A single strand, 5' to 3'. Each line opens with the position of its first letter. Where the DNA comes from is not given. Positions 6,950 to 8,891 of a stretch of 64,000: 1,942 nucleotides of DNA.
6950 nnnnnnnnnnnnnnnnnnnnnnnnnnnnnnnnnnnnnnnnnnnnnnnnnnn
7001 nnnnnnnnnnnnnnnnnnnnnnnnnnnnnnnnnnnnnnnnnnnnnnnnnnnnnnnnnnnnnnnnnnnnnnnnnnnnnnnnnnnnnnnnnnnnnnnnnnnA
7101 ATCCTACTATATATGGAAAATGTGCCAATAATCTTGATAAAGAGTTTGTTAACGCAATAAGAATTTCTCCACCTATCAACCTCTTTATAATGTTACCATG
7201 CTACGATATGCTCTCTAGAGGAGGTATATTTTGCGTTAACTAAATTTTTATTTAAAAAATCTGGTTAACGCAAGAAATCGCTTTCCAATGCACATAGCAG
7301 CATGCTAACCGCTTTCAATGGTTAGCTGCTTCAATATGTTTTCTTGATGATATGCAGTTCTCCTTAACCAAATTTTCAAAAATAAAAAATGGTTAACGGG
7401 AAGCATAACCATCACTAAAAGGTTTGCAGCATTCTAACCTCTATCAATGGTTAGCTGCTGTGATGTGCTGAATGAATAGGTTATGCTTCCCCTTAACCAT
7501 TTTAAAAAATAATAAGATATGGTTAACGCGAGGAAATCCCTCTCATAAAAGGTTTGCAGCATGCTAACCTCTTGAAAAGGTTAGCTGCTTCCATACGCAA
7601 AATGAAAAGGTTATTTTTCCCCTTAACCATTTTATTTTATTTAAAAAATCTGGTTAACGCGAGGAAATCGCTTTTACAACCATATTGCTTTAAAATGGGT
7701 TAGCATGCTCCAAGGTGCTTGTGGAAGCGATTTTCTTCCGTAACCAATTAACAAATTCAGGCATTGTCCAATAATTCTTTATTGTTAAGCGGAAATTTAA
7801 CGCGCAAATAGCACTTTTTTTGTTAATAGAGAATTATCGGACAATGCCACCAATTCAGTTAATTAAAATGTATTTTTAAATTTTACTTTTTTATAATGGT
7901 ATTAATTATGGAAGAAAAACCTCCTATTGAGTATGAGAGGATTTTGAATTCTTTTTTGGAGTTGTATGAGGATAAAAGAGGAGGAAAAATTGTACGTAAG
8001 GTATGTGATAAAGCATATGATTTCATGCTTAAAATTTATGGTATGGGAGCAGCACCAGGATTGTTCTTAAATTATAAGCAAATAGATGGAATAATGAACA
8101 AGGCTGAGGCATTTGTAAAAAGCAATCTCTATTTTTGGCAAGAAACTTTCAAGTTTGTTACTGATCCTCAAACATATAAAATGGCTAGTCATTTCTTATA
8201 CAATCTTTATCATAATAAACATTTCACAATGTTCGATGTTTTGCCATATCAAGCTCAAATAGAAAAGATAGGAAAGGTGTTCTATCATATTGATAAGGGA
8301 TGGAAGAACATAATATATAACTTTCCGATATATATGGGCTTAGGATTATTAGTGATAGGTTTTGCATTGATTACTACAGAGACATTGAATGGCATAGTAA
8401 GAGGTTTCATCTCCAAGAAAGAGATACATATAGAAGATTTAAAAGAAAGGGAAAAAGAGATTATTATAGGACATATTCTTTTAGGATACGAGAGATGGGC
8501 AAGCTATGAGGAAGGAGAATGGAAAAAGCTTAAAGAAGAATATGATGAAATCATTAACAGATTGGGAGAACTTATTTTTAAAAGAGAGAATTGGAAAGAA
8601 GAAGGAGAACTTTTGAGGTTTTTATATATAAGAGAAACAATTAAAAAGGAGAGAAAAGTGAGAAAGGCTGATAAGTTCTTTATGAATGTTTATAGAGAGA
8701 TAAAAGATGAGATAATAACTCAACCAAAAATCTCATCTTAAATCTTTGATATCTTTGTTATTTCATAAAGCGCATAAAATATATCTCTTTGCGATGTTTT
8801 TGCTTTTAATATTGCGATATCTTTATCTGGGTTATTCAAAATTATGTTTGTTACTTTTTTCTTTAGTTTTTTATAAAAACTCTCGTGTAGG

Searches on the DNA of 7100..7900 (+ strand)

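Call 35: search_rna_families(source=window, start=7100, end=7900, threshold=evalue, max_evalue=10)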
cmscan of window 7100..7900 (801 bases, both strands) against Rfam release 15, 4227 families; matches with E-value up to 10: 13.
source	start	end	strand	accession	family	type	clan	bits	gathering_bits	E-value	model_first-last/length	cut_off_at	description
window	7736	7869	-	RF04150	MIR2655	Gene; miRNA;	-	28.4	122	0.036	1-267/267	no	MIR2655 microRNA precursor family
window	7383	7505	-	RF03926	MIR1435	Gene; miRNA;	-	26.3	94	0.16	1-186/186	no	MIR1435 microRNA precursor family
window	7748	7866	+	RF04228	MIR6140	Gene; miRNA;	-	21.9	140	0.2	23-143/165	no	MIR6140 microRNA precursor family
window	7651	7747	+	RF00451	MIR395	Gene; miRNA;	-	20.1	56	0.2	1-104/104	no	mir-395 microRNA precursor family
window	7600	7678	-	RF04313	aspC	Cis-reg;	-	20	100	2.5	1-124/124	no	aspC ncRNA motif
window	7220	7283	-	RF03926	MIR1435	Gene; miRNA;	-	19.1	94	5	1-186/186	no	MIR1435 microRNA precursor family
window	7229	7273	-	RF04130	MIR7996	Gene; miRNA;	-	18.6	119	1.2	1-190/190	no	MIR7996 microRNA precursor family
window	7336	7549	-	RF04318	idnO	Cis-reg;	-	17.3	100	6.1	1-206/206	no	idnO ncRNA motif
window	7386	7503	-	RF04202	MIR5380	Gene; miRNA;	-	16.2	150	4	1-137/137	no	MIR5380 microRNA precursor family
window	7665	7733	+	RF03955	MIR2934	Gene; miRNA;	-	15.7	100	8.4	1-113/113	no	MIR2934 microRNA precursor family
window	7480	7587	-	RF03000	LOOT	Gene; sRNA;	-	15.4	46.4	3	1-121/121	no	LOOT RNA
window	7653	7744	+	RF04202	MIR5380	Gene; miRNA;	-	15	150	8.2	1-137/137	no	MIR5380 microRNA precursor family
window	7359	7531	+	RF04133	MIR2646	Gene; miRNA;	-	13.3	245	3.4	1-256/256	no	MIR2646 microRNA precursor family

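Call 48: search_dna_similar(query=window:7255-7760:+, collection=plasmids, mode=distant, max_evalue=0.01)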
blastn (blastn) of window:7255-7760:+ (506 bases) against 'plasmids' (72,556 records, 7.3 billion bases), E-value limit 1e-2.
No match.

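Call 49: search_dna_similar(query=window:7255-7760:+, collection=phages, mode=distant, max_evalue=0.01)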
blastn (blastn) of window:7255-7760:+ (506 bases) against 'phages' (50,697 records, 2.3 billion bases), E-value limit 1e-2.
No match.

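Call 60: build_rna_model(alignment_id=A1, structure=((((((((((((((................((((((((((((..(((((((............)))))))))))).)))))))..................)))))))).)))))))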
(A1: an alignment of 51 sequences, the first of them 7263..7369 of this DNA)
Model R1 built from alignment A1 (51 sequences, 116 columns); structure: as given.
model positions 108; base pairs 33; branch points 0; effective number of sequences 3.68; information 0.59 bits per position. Calibrated on 0.2 Mb of random sequence (short: E-values are rough).
structure used (alignment columns):
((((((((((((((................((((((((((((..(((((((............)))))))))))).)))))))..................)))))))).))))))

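Call 61: search_with_rna_model(model_id=R1, sources=[L003, L004, L005, L006, L007, L008, L009, L010, L011, L012, L013, L014, L015, L016, L017, L018, L019, L020, L021, L022, L023, L024, L025, L026, L027, L028, L029, L030, L031, L032, L033, L034, L035, L036, L037, L038, L039, L040, L041, L042, L043, L044, L045, L046, L047, L048, L049, L050, L051, L052, L053, L054, L055, L056, L057, L058, L059, L060, L061, L062, L063, L064, L065, L066, L067, L068, L069, L070, L071, L072, L073, L074, L075, L076, L077, L078, L079, L080, L081, L082], max_evalue=1)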
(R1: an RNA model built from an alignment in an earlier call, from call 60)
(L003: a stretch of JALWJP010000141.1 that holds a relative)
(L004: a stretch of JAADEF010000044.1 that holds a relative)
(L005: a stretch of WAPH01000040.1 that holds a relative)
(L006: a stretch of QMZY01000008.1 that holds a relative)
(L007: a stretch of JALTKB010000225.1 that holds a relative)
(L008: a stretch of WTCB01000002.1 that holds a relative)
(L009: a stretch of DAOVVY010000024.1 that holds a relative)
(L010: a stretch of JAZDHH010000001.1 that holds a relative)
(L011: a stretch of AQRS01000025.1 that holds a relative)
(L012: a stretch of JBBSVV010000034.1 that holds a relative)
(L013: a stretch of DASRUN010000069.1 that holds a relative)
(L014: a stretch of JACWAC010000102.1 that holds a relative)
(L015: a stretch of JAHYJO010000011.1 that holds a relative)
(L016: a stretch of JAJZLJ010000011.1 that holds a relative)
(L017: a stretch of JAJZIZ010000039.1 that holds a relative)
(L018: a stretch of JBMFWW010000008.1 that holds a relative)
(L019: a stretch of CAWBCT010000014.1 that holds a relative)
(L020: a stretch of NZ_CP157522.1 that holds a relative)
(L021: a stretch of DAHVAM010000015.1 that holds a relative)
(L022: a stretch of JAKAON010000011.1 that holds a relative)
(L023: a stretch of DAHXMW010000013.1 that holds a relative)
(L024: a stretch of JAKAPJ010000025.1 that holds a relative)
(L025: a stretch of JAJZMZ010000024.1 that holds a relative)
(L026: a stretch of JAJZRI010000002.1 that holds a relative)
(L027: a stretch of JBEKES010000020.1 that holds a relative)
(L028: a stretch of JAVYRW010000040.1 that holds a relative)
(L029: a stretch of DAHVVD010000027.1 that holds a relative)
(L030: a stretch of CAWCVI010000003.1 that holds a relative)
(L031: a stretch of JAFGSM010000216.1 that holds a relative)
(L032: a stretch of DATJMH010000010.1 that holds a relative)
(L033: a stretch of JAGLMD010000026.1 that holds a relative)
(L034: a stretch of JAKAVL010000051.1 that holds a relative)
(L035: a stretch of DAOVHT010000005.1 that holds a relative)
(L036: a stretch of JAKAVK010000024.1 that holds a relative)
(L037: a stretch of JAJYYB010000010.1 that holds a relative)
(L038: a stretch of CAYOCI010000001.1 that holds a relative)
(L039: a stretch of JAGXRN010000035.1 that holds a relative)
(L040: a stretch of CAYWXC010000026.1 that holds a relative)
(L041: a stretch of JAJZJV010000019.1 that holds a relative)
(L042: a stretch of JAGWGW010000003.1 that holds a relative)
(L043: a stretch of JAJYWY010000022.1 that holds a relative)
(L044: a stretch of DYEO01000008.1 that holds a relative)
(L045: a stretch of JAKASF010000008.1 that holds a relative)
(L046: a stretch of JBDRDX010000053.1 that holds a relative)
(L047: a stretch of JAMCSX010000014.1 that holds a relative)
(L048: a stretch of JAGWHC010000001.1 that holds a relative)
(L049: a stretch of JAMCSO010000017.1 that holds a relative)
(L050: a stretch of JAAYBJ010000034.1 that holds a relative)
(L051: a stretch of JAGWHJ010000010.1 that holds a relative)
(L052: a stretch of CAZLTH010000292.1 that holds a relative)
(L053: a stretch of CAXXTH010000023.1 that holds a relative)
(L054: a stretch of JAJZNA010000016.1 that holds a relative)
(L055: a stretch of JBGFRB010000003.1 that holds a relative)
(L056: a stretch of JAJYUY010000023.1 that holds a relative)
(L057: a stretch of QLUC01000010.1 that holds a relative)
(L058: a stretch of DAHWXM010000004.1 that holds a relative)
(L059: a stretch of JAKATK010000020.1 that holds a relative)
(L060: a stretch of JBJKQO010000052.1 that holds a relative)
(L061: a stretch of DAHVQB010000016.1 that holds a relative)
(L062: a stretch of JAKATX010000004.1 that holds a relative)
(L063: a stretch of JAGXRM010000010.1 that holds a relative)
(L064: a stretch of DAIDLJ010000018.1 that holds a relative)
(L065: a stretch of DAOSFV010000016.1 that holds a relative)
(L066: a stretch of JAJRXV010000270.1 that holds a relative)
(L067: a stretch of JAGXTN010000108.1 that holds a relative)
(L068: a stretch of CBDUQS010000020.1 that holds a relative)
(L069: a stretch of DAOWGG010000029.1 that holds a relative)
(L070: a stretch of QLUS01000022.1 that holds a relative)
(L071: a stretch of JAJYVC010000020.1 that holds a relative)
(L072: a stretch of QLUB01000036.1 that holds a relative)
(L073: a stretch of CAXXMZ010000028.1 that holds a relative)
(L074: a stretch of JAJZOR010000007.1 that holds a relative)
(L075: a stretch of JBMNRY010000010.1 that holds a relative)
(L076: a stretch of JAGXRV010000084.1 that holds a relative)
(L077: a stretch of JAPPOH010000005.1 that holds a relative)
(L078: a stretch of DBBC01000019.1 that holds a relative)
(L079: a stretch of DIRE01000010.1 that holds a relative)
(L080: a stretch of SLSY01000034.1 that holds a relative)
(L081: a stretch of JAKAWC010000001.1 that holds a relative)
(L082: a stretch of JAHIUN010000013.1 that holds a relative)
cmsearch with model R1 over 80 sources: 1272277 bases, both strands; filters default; matches with E-value up to 1: 0.
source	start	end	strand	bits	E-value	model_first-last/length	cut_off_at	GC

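Call 62: search_with_rna_model(model_id=R1, source=window, max_evalue=0.1)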
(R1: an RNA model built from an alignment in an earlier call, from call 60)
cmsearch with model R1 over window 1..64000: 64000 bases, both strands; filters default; matches with E-value up to 0.1: 50.
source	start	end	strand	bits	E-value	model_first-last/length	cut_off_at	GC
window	21985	22093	-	106.5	1e-20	1-108/108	no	0.44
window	21864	21973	-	101.6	1.2e-19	1-108/108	no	0.41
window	7521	7628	+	98.9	4.9e-19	1-108/108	no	0.42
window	22116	22223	-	98.8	5.1e-19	1-108/108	no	0.42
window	60051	60159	+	97.2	1.2e-18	1-108/108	no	0.4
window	16084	16193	+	95.1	3.2e-18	1-108/108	no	0.44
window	7391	7498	+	92.9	9.8e-18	1-108/108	no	0.43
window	15953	16060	+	92.5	1.2e-17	1-108/108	no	0.42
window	31121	31229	-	91.6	1.9e-17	1-108/108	no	0.41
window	60182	60320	+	89.7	5.1e-17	1-108/108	no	0.42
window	7263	7369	+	77.2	2.8e-14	1-108/108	no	0.41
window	40676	40783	+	73.5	1.7e-13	1-108/108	no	0.4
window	21743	21852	+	73.3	1.9e-13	1-108/108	no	0.36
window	40548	40653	+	72.1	3.6e-13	1-108/108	no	0.41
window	76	207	-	69.2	1.6e-12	1-108/108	no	0.42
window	7391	7498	-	55.5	1.6e-09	1-108/108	no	0.43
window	7521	7628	-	48.6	5.1e-08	1-108/108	no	0.42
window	7263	7369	-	43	8.5e-07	1-108/108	no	0.41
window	7652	7745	+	31.1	0.00036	1-108/108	no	0.44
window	7147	7241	+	27.4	0.0023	1-108/108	no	0.36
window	7652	7745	-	20.5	0.073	1-108/108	no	0.44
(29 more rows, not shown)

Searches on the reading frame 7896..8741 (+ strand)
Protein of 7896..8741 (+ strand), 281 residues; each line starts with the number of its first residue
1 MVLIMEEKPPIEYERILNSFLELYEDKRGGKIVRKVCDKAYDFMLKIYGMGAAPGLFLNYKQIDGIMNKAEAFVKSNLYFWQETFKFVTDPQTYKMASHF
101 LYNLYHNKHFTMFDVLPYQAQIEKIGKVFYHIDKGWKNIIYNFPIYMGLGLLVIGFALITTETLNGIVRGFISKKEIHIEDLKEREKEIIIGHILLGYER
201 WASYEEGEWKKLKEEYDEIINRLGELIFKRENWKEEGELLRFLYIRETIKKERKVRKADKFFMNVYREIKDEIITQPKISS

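Call 9: search_protein_families(library=ncbifam, proteins=[window:7896-8741:+])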
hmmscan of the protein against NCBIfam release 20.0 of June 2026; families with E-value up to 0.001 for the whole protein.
window:7896-8741:+ (281 aa): 0 families

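Call 15: find_encoding_contigs(protein=window:7896-8741:+, flank=3000, max_places=4)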
Protein window:7896-8741:+ (281 aa): 2 contigs read that carry it; 2 places shown.
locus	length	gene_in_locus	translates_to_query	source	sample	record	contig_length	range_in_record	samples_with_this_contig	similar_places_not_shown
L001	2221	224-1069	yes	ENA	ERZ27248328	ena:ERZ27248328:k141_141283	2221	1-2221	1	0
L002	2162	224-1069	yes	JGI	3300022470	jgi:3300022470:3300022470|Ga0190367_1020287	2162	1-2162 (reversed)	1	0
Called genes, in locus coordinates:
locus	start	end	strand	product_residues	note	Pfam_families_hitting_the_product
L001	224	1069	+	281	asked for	-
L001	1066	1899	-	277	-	PF00480:ROK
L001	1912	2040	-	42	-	-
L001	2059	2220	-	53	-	?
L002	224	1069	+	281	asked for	-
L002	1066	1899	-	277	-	PF00480:ROK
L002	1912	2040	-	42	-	-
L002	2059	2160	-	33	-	?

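Call 47: search_protein_families(library=pfam, proteins=[window:7896-8741:+], max_evalue=0.01)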
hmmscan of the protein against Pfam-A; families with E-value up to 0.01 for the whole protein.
window:7896-8741:+ (281 aa): 0 families

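Call 66: find_homologous_proteins(query=window:7896-8741:+, max_evalue=0.00001)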
Query window:7896-8741:+ (281 aa): 1 proteins with E <= 0.00001 among 1161 candidates.
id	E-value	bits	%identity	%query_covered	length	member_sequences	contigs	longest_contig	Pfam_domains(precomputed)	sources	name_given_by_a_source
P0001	2.4e-184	629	100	100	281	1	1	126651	-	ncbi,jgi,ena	-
